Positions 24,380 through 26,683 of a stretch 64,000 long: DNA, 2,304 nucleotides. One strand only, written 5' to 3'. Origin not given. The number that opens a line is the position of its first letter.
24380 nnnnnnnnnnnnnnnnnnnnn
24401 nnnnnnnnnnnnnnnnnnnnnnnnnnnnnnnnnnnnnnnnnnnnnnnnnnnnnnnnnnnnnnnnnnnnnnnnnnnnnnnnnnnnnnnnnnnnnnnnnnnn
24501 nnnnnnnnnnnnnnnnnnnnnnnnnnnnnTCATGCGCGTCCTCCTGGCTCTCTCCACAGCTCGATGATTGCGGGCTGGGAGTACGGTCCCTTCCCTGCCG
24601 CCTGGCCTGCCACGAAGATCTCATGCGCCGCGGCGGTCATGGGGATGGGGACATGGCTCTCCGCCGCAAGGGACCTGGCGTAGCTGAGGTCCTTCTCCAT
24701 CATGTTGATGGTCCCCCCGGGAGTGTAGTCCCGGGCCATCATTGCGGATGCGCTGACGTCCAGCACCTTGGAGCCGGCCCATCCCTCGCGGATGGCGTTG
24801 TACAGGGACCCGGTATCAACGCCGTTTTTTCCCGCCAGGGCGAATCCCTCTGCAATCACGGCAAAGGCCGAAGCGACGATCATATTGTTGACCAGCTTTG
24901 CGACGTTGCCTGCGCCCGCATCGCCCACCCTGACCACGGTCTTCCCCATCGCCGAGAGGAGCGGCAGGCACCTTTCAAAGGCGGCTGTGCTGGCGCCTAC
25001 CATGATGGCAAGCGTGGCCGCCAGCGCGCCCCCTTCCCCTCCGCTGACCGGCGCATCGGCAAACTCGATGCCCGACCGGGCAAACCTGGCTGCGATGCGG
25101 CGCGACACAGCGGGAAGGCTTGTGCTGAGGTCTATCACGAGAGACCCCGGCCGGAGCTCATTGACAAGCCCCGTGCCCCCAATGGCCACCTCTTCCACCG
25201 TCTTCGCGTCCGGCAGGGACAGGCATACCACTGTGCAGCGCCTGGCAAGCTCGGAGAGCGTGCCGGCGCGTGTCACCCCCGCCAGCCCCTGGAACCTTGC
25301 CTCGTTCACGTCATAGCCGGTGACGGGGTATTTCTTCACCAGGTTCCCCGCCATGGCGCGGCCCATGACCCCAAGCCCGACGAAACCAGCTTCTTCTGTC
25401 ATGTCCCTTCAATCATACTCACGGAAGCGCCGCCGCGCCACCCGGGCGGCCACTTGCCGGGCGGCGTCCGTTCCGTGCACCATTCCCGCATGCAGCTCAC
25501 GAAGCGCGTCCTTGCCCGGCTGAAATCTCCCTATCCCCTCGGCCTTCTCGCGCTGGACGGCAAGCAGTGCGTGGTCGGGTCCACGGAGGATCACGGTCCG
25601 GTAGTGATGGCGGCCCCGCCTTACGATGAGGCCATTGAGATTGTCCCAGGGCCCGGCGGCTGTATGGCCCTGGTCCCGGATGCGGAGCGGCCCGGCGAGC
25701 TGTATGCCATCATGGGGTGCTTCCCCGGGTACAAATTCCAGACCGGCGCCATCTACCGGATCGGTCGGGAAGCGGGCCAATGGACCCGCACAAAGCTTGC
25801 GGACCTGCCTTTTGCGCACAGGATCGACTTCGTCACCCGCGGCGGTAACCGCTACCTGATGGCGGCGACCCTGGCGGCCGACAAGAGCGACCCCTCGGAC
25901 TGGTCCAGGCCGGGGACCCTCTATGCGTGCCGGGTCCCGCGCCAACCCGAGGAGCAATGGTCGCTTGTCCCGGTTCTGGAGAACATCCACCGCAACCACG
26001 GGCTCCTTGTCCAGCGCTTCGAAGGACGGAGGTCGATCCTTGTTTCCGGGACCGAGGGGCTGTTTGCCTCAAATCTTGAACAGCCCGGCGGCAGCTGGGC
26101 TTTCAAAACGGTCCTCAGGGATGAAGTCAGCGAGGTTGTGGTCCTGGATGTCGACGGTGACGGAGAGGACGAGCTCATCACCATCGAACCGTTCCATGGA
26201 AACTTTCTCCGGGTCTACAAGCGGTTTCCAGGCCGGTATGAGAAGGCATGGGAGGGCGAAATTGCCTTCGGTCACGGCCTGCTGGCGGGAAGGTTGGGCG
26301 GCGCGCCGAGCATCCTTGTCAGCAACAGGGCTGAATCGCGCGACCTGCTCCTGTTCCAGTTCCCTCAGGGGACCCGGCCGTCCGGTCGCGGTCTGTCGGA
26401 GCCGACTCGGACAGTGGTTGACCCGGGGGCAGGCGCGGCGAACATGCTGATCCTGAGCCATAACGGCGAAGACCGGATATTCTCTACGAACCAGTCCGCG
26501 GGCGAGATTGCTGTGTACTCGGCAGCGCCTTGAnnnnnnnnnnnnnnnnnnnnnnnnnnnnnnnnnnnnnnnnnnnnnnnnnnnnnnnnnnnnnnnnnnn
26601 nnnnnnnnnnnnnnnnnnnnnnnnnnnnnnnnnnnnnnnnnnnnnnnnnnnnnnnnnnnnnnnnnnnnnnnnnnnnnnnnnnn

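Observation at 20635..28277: Same-strand cluster of sugar-phosphate/polyol redox and isomerase enzymes with a G1PDH-like dehydrogenase and a UbiA-family prenyltransferase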

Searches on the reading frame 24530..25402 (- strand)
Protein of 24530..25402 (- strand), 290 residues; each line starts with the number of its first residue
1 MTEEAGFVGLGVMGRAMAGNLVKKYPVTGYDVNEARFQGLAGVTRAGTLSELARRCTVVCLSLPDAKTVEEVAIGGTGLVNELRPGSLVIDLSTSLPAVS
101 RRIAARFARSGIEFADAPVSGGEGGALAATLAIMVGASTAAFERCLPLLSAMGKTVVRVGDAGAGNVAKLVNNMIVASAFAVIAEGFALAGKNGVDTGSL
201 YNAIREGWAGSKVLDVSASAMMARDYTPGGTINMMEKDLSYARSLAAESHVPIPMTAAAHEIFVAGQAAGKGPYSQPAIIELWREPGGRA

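Call 4: search_protein_families(library=pfam, proteins=[window:24530-25402:-], max_evalue=0.01)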
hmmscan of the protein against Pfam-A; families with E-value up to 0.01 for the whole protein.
window:24530-25402:- (290 aa): 5 families
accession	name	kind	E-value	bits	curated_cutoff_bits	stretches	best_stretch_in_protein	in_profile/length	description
PF03446.21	NAD_binding_2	-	7e-42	143.6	21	1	6-160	3-161/161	NAD binding domain of 6-phosphogluconate dehydrogenase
PF14833.11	NAD_binding_11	-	2.3e-28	99.3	30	1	163-282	1-121/122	NAD-binding of NADP-dependent 3-hydroxyisobutyrate dehydrogenase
PF02826.25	2-Hacid_dh_C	-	0.00014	21.7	25.1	0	4-70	38-106/178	D-isomer specific 2-hydroxyacid dehydrogenase, NAD binding domain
PF03807.23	F420_oxidored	-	0.0041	18.1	21.6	0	6-92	3-91/94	NADP oxidoreductase coenzyme F420-dependent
PF21761.2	RedAm-like_C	-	0.0088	16.7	27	0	176-284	16-126/127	NADPH-dependent reductive aminase-like, C-terminal domain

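Call 5: search_protein_families(library=ncbifam, proteins=[window:24530-25402:-], max_evalue=0.01)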
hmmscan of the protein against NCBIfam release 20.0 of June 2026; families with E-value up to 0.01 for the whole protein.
window:24530-25402:- (290 aa): 12 families
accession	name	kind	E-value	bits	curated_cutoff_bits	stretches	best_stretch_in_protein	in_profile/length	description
NF008592.0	PRK11559.1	equivalog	8.5e-77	258.3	397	1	1-283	1-286/296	2-hydroxy-3-oxopropionate reductase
TIGR01505.1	tartro_sem_red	equivalog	1.1e-68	231.6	340.75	1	6-280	3-280/291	2-hydroxy-3-oxopropionate reductase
TIGR01692.1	HIBADH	equivalog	2.2e-55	188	291.6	1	7-284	1-288/288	3-hydroxyisobutyrate dehydrogenase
NF043037.1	ThreonDh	equivalog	8.3e-49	166.6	350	1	3-283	3-287/297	L-threonate dehydrogenase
NF011633.0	PRK15059.1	equivalog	1.7e-43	148.9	451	1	5-276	3-276/292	2-hydroxy-3-oxopropionate reductase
NF012005.0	PRK15461.1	equivalog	6.5e-43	147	348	1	6-288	5-291/298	sulfolactaldehyde 3-reductase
NF007161.0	PRK09599.1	subfamily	5.6e-23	81.6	271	1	5-259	3-268/302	NADP-dependent phosphogluconate dehydrogenase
NF006765.0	PRK09287.1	equivalog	2.1e-16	59.9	413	1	3-192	4-206/476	NADP-dependent phosphogluconate dehydrogenase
TIGR00872.1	gnd_rel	equivalog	3.1e-16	59.5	297.2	1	6-195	4-197/299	phosphogluconate dehydrogenase (NAD(+)-dependent, decarboxylating)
TIGR00873.1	gnd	equivalog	4.2e-13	48.9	426.7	1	5-192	2-202/467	decarboxylating NADP(+)-dependent phosphogluconate dehydrogenase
TIGR03026.1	NDP-sugDHase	subfamily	4.6e-05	22.4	189.8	1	78-214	105-254/413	nucleotide sugar dehydrogenase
NF006307.0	PRK08507.1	equivalog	0.0041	16.4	295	1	5-123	3-119/275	prephenate dehydrogenase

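Call 31: search_solved_structures(query=window:24530-25402:-, max_evalue=1e-20)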
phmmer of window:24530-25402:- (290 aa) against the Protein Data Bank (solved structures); distinct sequences matched with E-value up to 1e-20: 25.
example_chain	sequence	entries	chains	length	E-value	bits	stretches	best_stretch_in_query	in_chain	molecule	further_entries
1vpd_A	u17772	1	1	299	9.5e-56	192.6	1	1-277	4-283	TARTRONATE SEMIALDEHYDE REDUCTASE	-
3cky_A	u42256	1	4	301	7.3e-50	173.3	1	5-288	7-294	2-hydroxymethyl glutarate dehydrogenase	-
9rb2_A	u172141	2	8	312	1.3e-48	169.2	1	5-280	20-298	Probable oxidoreductase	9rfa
3w6u_A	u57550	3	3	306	5.9e-47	163.8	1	5-266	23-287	6-phosphogluconate dehydrogenase, NAD-binding protein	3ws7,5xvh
3w6z_A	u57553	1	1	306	4.5e-46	160.9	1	5-266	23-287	6-phosphogluconate dehydrogenase, NAD-binding protein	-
1yb4_A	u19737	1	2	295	2.5e-41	145.3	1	5-280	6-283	tartronic semialdehyde reductase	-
5je8_A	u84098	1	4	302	5.3e-41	144.3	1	4-279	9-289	3-hydroxyisobutyrate dehydrogenase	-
3pef_A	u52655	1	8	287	9e-39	137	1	3-281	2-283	6-phosphogluconate dehydrogenase, NAD-binding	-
3obb_A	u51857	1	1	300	1.4e-36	129.7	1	4-262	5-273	Probable 3-hydroxyisobutyrate dehydrogenase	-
3q3c_A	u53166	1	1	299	1.5e-36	129.7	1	4-262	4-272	Probable 3-hydroxyisobutyrate dehydrogenase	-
4dll_A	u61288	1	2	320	1.4e-35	126.5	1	6-277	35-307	2-hydroxy-3-oxopropionate reductase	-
2i9p_A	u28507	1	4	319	3.4e-34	122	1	5-273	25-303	3-hydroxyisobutyrate dehydrogenase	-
2gf2_A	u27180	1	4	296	3.7e-34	121.8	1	5-273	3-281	3-hydroxyisobutyrate dehydrogenase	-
6sm7_A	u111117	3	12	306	1.7e-32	116.4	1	6-288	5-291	3-sulfolactaldehyde reductase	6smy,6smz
1wp4_A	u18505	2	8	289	5.3e-31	111.5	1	3-267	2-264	3-hydroxyisobutyrate dehydrogenase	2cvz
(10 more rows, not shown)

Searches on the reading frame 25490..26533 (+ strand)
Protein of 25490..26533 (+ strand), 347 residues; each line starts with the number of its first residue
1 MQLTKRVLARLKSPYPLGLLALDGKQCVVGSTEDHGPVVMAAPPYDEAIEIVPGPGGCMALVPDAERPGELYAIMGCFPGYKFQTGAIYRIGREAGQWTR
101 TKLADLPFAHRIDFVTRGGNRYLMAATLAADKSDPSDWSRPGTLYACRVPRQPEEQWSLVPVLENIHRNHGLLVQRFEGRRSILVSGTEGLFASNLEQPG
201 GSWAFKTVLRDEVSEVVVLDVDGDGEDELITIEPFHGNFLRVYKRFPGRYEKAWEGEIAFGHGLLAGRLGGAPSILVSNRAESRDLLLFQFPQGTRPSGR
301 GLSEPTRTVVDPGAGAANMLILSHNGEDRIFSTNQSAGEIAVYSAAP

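Call 4: search_protein_families(library=pfam, proteins=[window:25493-26533:+], max_evalue=0.01)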
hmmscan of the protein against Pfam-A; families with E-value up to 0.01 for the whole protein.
window:25493-26533:+ (346 aa): 1 family
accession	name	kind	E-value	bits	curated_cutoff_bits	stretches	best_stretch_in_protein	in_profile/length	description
PF01839.29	FG-GAP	-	0.00052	20.3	22.1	1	214-235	4-25/37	FG-GAP repeat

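Call 5: search_protein_families(library=ncbifam, proteins=[window:25493-26533:+], max_evalue=0.01)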
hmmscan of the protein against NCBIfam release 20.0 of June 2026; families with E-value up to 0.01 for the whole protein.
window:25493-26533:+ (346 aa): 0 families

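Call 29: search_protein_families(library=ncbifam, proteins=[window:25490-26533:+], max_evalue=0.00001)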
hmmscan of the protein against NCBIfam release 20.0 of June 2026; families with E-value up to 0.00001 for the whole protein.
window:25490-26533:+ (347 aa): 0 families

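Call 46: search_protein_representatives(protein=window:25490-26533:+)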
Query: 347 residues. Proteins with E-value up to 0.001 (for the whole library): 471; up to 1e-10: 354; up to 1e-30: 192. The best 150 are listed.
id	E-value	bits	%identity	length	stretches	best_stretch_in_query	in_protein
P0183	5.1e-149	512.5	67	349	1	1-343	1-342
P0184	1.1e-92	327.2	54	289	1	59-347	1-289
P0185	6.2e-82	291.9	42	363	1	1-344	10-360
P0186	5.8e-80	285.4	42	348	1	6-344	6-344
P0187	6.7e-79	281.9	43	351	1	4-345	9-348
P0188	1.9e-76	273.8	70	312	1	14-184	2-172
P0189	1.8e-75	270.6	41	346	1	2-344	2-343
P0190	8.3e-71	255.3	41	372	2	91-347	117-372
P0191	9.4e-70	251.8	40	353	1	2-344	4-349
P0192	1.3e-67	244.8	39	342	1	1-344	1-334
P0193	7.2e-67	242.3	39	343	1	1-344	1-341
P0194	3.8e-66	239.9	40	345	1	3-344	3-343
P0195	1.4e-65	238.0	38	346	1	3-345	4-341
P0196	4.5e-64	233.1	39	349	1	1-344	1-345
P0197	7.5e-64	232.4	39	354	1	2-344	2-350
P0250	1.2e-43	165.9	32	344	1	1-344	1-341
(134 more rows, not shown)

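Call 49: search_protein_families(library=pfam, alignment_id=A2, max_evalue=0.01)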
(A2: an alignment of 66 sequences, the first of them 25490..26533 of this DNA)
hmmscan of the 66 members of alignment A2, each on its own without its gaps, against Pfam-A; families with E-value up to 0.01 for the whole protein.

A. member 1, window:25490-26533:+ (347 aa): 1 family
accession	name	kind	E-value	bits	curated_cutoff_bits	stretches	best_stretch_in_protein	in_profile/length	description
PF01839.29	FG-GAP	-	0.00052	20.3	22.1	1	215-236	4-25/37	FG-GAP repeat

B. families by the number of members that match (of 66 scanned): 3 families
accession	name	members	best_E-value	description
PF13517.12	FG-GAP_3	21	2.1e-05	FG-GAP-like repeat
PF01839.29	FG-GAP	19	1.2e-06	FG-GAP repeat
PF22301.2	AUDH_beta_propeller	11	2.7e-05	Aldos-2-ulose dehydratase, beta-propeller domain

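Call 50: find_homologous_proteins(query=A2, max_evalue=1e-10)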
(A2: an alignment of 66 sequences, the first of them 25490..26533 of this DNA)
Query A2 (66 sequences) (347 aa, profile of the alignment): 366 proteins with E <= 1e-10 among 8000 candidates; the best 120 are listed.
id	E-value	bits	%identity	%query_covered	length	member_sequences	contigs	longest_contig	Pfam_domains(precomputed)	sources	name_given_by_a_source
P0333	4.6e-128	445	34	100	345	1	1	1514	-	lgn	-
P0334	1.2e-121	424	39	99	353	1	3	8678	-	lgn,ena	-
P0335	3.3e-121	422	32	99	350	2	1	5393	-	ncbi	-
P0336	1.0e-120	421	33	99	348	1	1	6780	-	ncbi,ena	-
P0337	1.2e-119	417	42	100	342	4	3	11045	-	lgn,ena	-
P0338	1.6e-119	417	34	99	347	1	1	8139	-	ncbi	-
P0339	5.6e-118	412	33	100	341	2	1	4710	-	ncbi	-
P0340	6.4e-118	411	34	99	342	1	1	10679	PF01839.30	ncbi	-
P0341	2.6e-117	409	100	100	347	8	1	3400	-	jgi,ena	-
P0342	5.6e-116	405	61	100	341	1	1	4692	-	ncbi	-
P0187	1.7e-115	404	41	99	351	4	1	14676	-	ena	-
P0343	3.4e-115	402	42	99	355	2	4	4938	PF01839.30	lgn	-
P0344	7.6e-115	401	63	100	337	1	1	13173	-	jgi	jgi:hypothetical protein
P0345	8.6e-115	401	57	99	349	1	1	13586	-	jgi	jgi:hypothetical protein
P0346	1.4e-114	400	29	100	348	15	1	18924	-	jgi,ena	-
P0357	2.4e-113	396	68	100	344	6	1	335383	-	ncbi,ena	-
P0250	2.9e-111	390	31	99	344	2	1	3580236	-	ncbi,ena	-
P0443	1.3e-108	381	32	98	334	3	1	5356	PF22301.3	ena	-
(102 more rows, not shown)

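Call 51: find_encoding_contigs(protein=P0357, flank=10000, max_places=1)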
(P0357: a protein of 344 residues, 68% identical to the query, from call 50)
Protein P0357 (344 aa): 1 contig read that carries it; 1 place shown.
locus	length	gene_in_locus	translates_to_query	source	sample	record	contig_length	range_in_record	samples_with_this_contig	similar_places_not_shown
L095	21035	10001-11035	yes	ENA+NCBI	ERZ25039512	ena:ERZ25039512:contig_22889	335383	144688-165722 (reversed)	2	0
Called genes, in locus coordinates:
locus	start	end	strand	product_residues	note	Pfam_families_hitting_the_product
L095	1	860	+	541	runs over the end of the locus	PF00501:AMP-binding, PF13193:AMP-binding_C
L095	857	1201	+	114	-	PF00550:PP-binding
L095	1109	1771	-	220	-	-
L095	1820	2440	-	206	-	PF02589:LUD_dom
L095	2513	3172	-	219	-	PF03473:MOSC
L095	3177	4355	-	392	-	PF01261:AP_endonuc_2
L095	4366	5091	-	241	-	PF00106:adh_short, PF08659:KR, PF13561:adh_short_C2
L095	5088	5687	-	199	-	PF02734:Dak2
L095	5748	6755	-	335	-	PF02733:Dak1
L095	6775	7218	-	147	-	PF02502:LacAB_rpiB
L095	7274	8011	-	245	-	PF04909:Amidohydro_2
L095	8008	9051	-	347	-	PF08240:ADH_N, PF16912:Glu_dehyd_C, PF00107:ADH_zinc_N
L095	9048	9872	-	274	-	PF03446:NAD_binding_2, PF14833:NAD_binding_11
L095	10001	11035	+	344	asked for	-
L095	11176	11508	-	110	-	PF00106:adh_short, PF13561:adh_short_C2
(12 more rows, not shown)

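Call 52: find_encoding_contigs(protein=P0250, flank=8000, max_places=1)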
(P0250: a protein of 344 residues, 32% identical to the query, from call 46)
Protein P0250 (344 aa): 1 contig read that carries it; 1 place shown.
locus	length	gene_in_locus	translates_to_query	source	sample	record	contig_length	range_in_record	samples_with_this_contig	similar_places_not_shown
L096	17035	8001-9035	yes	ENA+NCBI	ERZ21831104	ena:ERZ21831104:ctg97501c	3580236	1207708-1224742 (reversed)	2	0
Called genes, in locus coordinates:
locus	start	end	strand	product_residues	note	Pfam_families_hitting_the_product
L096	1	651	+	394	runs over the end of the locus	PF07690:MFS_1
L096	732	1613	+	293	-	PF01261:AP_endonuc_2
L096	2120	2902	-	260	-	PF01791:DeoC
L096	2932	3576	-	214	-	PF00215:OMPdecase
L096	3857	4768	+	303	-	PF04545:Sigma70_r4 (faint), PF12802:MarR_2 (faint), PF13545:HTH_Crp_2 (faint), PF04198:Sugar-bind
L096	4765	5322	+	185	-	-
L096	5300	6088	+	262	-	-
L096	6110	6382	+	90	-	PF00381:PTS-HPr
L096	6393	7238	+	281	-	PF02596:DUF169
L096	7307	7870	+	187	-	PF00300:His_Phos_1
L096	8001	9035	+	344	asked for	-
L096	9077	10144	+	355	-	PF13483:Lactamase_B_3, PF12706:Lactamase_B_2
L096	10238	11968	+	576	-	PF05524:PEP-utilisers_N, PF00391:PEP-utilizers, PF02896:PEP-utilizers_C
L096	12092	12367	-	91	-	PF13451:zf_Tbcl, PF23477:zf_Tbcl_2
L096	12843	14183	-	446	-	-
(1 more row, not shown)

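Call 53: predict_structure(alignment_id=A2)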
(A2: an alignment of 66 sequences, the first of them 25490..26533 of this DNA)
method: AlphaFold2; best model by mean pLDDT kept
length: 347 residues; sequences in the alignment: 66
mean_pLDDT: 96.3   pTM: 0.93
mean pLDDT of the five models: 96.3, 96.3, 96.0, 95.8, 95.6
residues with pLDDT >= 90: 328; 70-90: 18; 50-70: 1; < 50: 0
segments of 3 or more residues with pLDDT < 50: none
pLDDT, mean of each block of 10 residues (from residue 1): 95 98 98 98 98 97 97 97 97 97 98 97 98 94 98 95 98 97 98 95 96 98 95 98 96 98 96 97 98 81 96 98 95 98 88
secondary structure, 60 per line:
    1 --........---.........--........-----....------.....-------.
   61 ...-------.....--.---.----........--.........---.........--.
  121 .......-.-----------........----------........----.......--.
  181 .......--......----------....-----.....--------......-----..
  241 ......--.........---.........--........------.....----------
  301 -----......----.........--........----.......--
elements in order: E3-10 E14-22 E25-32 E38-41 E48-52 E60-63 E71-75 E87-94 E97-105 E109-117 E120-127 E141-148 E159-166 E171-177 E180-187 E190-195 E206-209 E215-219 E228-233 E239-246 E249-257 E261-269 E272-279 E286-290 E306-311 E316-324 E327-334 E339-345

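Call 58: fold_search(model_id=the predicted structure, library=pdb)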
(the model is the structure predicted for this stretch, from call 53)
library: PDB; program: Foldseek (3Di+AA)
matches with E <= 10: 1313; with E <= 0.001: 544
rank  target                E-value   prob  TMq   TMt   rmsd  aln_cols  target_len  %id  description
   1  5y2z_B                1.6e-10  1.00  0.71  0.75   4.2       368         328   10  Crystal structure of human LGI1 EPTP-ADAM22 complex (released 2018-05-02)
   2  5y2z_H                1.7e-10  1.00  0.71  0.74   4.3       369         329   10  Crystal structure of human LGI1 EPTP-ADAM22 complex (released 2018-05-02)
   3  9kzc_B                2.9e-10  1.00  0.72  0.75   4.3       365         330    9  Cryo-EM structure of the LGI1 LRR-LGI1 EPTP-ADAM22 ECD complex (released 2025-06-25)
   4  5y31_B                9.7e-10  1.00  0.70  0.50   4.4       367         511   10  Crystal structure of human LGI1-ADAM22 complex (released 2018-05-02)
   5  8hq2_D                1.9e-09  1.00  0.68  0.48   5.0       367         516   10  Crystal structure of human ADAM22 in complex with human LGI1 mutant (released 2023-12-13)
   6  8y6b_D                1.0e-07  1.00  0.69  0.49   4.6       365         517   10  Structure of human LGI1-ADAM22 complex in space group P212121 (released 2024-02-14)
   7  8hpy_D                1.1e-07  1.00  0.70  0.49   4.5       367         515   10  Crystal structure of human LGI1-ADAM22 complex (released 2023-12-13)
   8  7b0i_A                2.0e-07  1.00  0.64  0.29   5.7       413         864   10  Structure of a minimal SF3B core in complex with spliceostatin A (form II) (released 2021-08-04)
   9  8wkl_G                7.3e-07  1.00  0.47  0.52  10.6       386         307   13  Rauvolfia serpentina strictosidine synthase (RsSTR) in complex with a non-reactive tryptamine substitute crystallized  (released 2024-02-28)
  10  8djf                  1.0e-06  1.00  0.52  0.60   6.7       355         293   14  Crystal structure of RPA3624, a beta-propeller lactonase from Rhodopseudomonas palustris, with active-site bound tetrahe (released 2023-01-11)
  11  7vpg_A                1.1e-06  1.00  0.57  0.58   5.8       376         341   13  Crystal structure of the C-terminal tail of SARS-CoV-1 Orf6 complex with human nucleoporin pair Rae1-Nup98 (released 2022-01-19)
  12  7vph_G                1.1e-06  1.00  0.59  0.61   5.9       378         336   11  Crystal structure of the C-terminal tail of SARS-CoV-2 Orf6 complex with human nucleoporin pair Rae1-Nup98 (released 2022-01-19)
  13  7vpg_C                1.1e-06  1.00  0.58  0.59   5.9       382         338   12  Crystal structure of the C-terminal tail of SARS-CoV-1 Orf6 complex with human nucleoporin pair Rae1-Nup98 (released 2022-01-19)
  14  6zea                  1.1e-06  1.00  0.48  0.53   9.5       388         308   10  Strictosidine Synthase from Catharanthus roseus in complex with racemic 1-methyl-2,3,4,9-tetrahydro-1H-beta-carboline (released 2020-09-02)
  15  2fp8_B                1.2e-06  1.00  0.51  0.57   8.3       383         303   12  Structure of Strictosidine Synthase, the Biosynthetic Entry to the Monoterpenoid Indole Alkaloid Family (released 2006-05-23)
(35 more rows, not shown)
